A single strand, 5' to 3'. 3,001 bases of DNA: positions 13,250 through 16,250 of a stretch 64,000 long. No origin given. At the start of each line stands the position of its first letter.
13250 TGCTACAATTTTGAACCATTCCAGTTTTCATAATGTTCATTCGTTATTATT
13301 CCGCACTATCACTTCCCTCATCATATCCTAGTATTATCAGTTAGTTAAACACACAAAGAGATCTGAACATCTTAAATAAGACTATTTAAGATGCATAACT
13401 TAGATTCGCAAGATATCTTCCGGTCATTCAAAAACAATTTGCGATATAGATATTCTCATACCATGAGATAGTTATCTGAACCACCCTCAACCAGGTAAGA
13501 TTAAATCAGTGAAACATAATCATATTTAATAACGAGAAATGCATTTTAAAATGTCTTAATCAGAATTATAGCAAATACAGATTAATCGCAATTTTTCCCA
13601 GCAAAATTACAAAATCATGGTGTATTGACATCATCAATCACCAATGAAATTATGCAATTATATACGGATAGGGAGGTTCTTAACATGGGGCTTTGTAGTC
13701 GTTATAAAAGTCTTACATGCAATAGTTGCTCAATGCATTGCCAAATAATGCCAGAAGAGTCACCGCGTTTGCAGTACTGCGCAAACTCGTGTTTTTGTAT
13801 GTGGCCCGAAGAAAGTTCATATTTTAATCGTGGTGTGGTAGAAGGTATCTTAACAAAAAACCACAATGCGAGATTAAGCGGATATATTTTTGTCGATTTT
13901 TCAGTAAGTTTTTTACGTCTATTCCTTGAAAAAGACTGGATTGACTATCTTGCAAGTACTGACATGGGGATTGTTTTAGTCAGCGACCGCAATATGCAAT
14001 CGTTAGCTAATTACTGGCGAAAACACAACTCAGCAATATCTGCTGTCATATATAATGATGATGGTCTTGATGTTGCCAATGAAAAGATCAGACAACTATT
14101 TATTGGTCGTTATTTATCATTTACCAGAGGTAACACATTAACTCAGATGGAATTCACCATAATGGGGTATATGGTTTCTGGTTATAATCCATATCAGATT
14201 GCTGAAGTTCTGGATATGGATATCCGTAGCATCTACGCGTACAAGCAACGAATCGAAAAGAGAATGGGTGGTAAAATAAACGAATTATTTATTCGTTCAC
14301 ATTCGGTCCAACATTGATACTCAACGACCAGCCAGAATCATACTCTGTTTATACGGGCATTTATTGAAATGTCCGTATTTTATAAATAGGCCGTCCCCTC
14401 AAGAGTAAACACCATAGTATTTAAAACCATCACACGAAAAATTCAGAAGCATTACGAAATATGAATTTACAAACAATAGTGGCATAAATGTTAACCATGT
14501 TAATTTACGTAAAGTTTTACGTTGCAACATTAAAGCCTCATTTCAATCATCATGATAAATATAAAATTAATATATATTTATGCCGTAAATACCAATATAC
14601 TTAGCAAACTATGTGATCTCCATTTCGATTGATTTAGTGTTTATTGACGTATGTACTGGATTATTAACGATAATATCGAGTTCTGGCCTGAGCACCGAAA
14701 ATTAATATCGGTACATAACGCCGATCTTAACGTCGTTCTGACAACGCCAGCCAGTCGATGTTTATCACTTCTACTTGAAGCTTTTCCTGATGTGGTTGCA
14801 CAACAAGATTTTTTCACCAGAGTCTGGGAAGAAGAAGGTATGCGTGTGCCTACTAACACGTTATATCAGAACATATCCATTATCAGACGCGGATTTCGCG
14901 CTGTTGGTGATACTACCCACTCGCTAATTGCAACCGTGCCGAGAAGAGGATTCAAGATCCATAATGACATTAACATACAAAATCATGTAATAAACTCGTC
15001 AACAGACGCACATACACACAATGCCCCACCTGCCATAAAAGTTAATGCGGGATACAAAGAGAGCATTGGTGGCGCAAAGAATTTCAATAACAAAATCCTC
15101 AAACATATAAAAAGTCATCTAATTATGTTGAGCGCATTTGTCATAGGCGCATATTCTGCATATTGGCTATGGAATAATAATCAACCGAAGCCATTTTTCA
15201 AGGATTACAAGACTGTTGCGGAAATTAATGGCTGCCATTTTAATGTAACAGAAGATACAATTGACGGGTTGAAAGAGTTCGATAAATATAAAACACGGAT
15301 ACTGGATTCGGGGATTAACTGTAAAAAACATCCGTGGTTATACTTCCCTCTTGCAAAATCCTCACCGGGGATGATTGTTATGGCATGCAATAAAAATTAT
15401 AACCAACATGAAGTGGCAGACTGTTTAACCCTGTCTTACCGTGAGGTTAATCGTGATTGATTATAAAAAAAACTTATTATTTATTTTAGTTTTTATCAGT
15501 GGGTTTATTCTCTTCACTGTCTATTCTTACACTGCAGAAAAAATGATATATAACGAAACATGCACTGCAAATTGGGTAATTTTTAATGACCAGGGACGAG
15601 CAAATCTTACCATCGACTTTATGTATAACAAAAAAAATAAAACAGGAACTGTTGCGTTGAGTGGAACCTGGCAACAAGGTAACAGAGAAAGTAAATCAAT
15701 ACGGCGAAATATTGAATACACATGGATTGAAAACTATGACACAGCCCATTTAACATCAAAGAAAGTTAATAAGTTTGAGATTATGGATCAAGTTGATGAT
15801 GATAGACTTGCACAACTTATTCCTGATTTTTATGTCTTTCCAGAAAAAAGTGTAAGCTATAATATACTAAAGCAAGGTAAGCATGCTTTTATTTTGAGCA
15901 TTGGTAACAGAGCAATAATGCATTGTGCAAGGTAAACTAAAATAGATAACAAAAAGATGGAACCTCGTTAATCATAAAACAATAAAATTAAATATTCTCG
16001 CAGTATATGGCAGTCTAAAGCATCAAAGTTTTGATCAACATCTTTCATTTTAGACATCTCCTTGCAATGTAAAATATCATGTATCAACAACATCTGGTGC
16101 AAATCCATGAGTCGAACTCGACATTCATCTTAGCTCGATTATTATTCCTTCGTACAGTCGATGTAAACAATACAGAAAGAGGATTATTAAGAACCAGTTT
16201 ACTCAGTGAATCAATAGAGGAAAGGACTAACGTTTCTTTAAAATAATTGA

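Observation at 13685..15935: yqeH–yqeI–yqeJ: a LuxR-type regulator followed by a ToxR/ToxS-like pair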

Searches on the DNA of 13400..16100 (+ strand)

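Call 3: search_dna_similar(query=window:13400-16100:+, collection=ecoli_genomes, mode=near, max_rows=12, rows=spread)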
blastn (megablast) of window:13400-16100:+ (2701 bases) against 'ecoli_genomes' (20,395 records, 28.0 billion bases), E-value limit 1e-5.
Records with a match: 4119; places in all: 4127; records where one place covers at least 80% of the query: 3620.
Genomes with a match: 4119 of 5426; with a place that covers at least 80% of the query: 3620. Places per genome that has any: lowest 1, median 1, highest 2. On chromosomes: 4127 places; on plasmids: 0.
Best place of each record, by identity: >=99% 2911; 95-99% 1172; 90-95% 36.
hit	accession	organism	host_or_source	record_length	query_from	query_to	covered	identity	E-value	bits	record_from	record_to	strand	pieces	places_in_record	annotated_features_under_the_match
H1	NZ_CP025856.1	Escherichia coli strain 504838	Homo sapiens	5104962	1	2701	100%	100.0%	0e+0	4988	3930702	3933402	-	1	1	yqeI: winged helix-turn-helix domain-containing protein | yqeH: helix-turn-helix transcriptional regulator | yqeJ: protein YqeJ | hypothetical protein | yqeK: protein YqeK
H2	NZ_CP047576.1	Escherichia coli strain 94EC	Homo sapiens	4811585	1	2701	100%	99.9%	0e+0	4977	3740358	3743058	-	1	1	yqeI: winged helix-turn-helix domain-containing protein | yqeH: helix-turn-helix transcriptional regulator | yqeJ: protein YqeJ | hypothetical protein | yqeK: protein YqeK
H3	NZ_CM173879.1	Escherichia coli strain 1217KP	Homo sapiens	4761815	1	2701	100%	99.8%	0e+0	4981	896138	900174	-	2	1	IS3 family transposase | winged helix-turn-helix domain-containing protein | yqeH: helix-turn-helix transcriptional regulator | yqeJ: protein YqeJ | hypothetical protein (x2) | and 1 other names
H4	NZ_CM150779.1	Escherichia coli strain OXA-181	Homo sapiens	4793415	1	2701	100%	99.7%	0e+0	4950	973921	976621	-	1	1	yqeI: winged helix-turn-helix domain-containing protein | yqeH: helix-turn-helix transcriptional regulator | yqeJ: protein YqeJ | hypothetical protein | yqeK: protein YqeK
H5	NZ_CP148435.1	Escherichia coli strain Z1323CEC0012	Chicken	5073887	1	2701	100%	99.3%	0e+0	4889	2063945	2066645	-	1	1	yqeI: winged helix-turn-helix domain-containing protein | yqeH: helix-turn-helix transcriptional regulator | yqeJ: protein YqeJ | hypothetical protein | yqeK: protein YqeK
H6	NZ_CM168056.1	Escherichia coli strain MC4100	MHBCA broth culture without antibiotic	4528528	1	2701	100%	99.3%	0e+0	4883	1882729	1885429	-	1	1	yqeI: winged helix-turn-helix domain-containing protein | yqeH: helix-turn-helix transcriptional regulator | yqeJ: protein YqeJ | hypothetical protein | yqeK: protein YqeK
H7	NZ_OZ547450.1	Escherichia coli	Homo sapiens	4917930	1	2701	100%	99.2%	0e+0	4867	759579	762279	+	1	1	yqeI: winged helix-turn-helix domain-containing protein | yqeH: helix-turn-helix transcriptional regulator | yqeJ: YqeJ family protein | hypothetical protein | yqeK: protein YqeK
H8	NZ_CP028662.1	Escherichia coli strain 119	cattle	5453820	1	2701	100%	98.9%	0e+0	4828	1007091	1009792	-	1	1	yqeI: winged helix-turn-helix domain-containing protein | yqeH: helix-turn-helix transcriptional regulator | yqeJ: protein YqeJ | hypothetical protein | yqeK: protein YqeK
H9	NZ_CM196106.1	Escherichia coli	urban waste bin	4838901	1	2701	100%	97.4%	0e+0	4601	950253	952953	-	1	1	yqeI: winged helix-turn-helix domain-containing protein | yqeH: helix-turn-helix transcriptional regulator | yqeJ: YqeJ family protein | hypothetical protein | yqeK: protein YqeK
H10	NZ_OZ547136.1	Escherichia coli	Homo sapiens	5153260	1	2701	100%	96.6%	0e+0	4473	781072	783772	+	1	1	yqeI: winged helix-turn-helix domain-containing protein | yqeH: helix-turn-helix transcriptional regulator | yqeJ: YqeJ family protein | hypothetical protein | yqeK: protein YqeK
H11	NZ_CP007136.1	Escherichia coli O145:H28 str. RM12581 strain RM12581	lettuce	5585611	1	989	37%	97.8%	0e+0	1705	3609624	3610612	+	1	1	yqeH: helix-turn-helix transcriptional regulator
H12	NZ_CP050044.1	Escherichia coli strain 74-2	broiler chicken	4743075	1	68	3%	97.1%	1e-21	115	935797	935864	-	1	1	none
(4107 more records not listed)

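Call 10: get_annotated_region(hit=H1, flank=9000)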
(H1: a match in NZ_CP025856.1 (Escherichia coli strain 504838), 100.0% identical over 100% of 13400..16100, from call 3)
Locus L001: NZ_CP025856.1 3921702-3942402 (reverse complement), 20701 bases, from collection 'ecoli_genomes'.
description: Escherichia coli strain 504838 chromosome, complete genome
organism: Escherichia coli strain 504838 (NCBI taxid 562)
replicon: chromosome; assembly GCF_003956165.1
host: Homo sapiens; source: stool; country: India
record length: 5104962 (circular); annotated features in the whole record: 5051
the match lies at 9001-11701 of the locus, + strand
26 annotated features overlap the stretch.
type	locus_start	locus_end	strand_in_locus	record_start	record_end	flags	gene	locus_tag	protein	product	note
CDS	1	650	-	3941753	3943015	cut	lysA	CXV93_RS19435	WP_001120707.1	diaminopimelate decarboxylase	-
CDS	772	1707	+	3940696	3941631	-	lysR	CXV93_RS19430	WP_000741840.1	DNA-binding transcriptional regulator LysR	-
CDS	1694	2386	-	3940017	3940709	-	ygeA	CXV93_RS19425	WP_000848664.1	amino acid racemase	-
CDS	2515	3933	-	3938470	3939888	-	araE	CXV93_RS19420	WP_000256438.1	arabinose-proton symporter AraE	-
CDS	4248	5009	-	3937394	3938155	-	kduD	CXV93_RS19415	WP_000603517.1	2-dehydro-3-deoxy-D-gluconate 5-dehydrogenase KduD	-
CDS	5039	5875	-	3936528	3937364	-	kduI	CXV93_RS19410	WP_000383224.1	5-dehydro-4-deoxy-D-glucuronate isomerase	-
CDS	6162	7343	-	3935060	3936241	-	yqeF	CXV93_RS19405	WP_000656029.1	acetyl-CoA C-acetyltransferase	-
CDS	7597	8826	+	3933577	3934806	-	yqeG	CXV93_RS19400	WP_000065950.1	amino acid permease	-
CDS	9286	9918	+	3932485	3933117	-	yqeH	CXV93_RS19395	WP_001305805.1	helix-turn-helix transcriptional regulator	-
CDS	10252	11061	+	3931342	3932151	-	yqeI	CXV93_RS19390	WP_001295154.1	winged helix-turn-helix domain-containing protein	-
CDS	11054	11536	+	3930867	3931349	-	yqeJ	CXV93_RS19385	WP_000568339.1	protein YqeJ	-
CDS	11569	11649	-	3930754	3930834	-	-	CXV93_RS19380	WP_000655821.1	hypothetical protein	-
CDS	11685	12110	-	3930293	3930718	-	yqeK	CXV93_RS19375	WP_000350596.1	protein YqeK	-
CDS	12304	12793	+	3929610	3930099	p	-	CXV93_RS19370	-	hypothetical protein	frameshifted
CDS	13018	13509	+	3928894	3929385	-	ygeG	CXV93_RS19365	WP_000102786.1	tetratricopeptide repeat protein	-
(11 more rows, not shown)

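Call 62: get_annotated_region(hit=H10, flank=1500)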
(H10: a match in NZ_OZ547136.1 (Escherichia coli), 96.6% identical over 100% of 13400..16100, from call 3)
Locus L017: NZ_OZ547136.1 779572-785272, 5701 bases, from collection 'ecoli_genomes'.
description: Escherichia coli isolate AF39 chromosome 1, complete sequence
organism: Escherichia coli (NCBI taxid 562)
replicon: chromosome; assembly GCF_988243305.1
host: Homo sapiens; source: rectal swab; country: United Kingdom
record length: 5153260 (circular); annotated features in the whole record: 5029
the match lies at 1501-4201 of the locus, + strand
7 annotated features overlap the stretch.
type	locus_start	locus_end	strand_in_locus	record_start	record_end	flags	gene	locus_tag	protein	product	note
CDS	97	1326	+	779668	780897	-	yqeG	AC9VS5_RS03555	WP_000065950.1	amino acid permease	-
CDS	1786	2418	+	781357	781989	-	yqeH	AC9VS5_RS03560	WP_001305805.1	helix-turn-helix transcriptional regulator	-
CDS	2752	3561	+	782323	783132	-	yqeI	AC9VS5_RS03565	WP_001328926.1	winged helix-turn-helix domain-containing protein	-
CDS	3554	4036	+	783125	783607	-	yqeJ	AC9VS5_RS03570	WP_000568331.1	YqeJ family protein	-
CDS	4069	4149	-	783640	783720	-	-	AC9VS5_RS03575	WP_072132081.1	hypothetical protein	-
CDS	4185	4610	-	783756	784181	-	yqeK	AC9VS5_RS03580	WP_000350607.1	protein YqeK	-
CDS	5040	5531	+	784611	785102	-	-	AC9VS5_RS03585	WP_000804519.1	hypothetical protein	-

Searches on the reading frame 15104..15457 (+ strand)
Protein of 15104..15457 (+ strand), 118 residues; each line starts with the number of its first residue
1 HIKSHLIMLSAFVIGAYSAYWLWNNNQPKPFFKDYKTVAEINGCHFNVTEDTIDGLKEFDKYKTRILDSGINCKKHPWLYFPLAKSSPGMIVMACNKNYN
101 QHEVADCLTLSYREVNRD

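Call 49: find_homologous_proteins(query=A2, max_evalue=0.001)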
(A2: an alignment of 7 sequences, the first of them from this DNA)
Query A2 (7 sequences) (118 aa, profile of the alignment): 18 proteins with E <= 0.001 among 1299 candidates.
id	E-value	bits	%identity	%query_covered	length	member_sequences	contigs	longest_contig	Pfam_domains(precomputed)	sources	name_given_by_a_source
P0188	7.1e-45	170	100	100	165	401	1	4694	-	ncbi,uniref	ncbi:transcriptional regulator, partial [Escherichia coli]|uniref:hypothetical protein n=1 Tax=Esche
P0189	1.1e-43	166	99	94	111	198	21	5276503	-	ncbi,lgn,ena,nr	ncbi:TPA: transcriptional regulator [Escherichia coli]|nr:transcriptional regulator [Escherichia col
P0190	2.6e-42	162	100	91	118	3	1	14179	-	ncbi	ncbi:hypothetical protein HMPREF9542_00083, partial [Escherichia coli MS 117-3]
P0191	2.9e-36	142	85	91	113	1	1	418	-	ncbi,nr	ncbi:transcriptional regulator, partial [Escherichia coli]|nr:transcriptional regulator [Escherichia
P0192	1.4e-28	117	69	77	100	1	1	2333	-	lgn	-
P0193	1.7e-28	117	71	81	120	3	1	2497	-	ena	-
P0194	3.9e-28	116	99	64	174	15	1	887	PF27348.1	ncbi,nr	ncbi:hypothetical protein NX037_23240, partial [Escherichia coli]|nr:hypothetical protein [Escherich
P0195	1.1e-25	108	97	61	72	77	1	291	-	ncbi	ncbi:TPA: transcriptional regulator, partial [Escherichia coli]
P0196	4.2e-19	87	100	57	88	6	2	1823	-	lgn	-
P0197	1.9e-18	85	94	57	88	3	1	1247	-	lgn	-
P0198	7.2e-18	83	76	61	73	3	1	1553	-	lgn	-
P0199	1.2e-10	59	100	45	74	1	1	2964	-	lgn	-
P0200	1.7e-10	59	100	47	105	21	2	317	-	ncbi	ncbi:transcriptional regulator, partial [Shigella sonnei]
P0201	4.7e-9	54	85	47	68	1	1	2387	-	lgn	-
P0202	1.1e-8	53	90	43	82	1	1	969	-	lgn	-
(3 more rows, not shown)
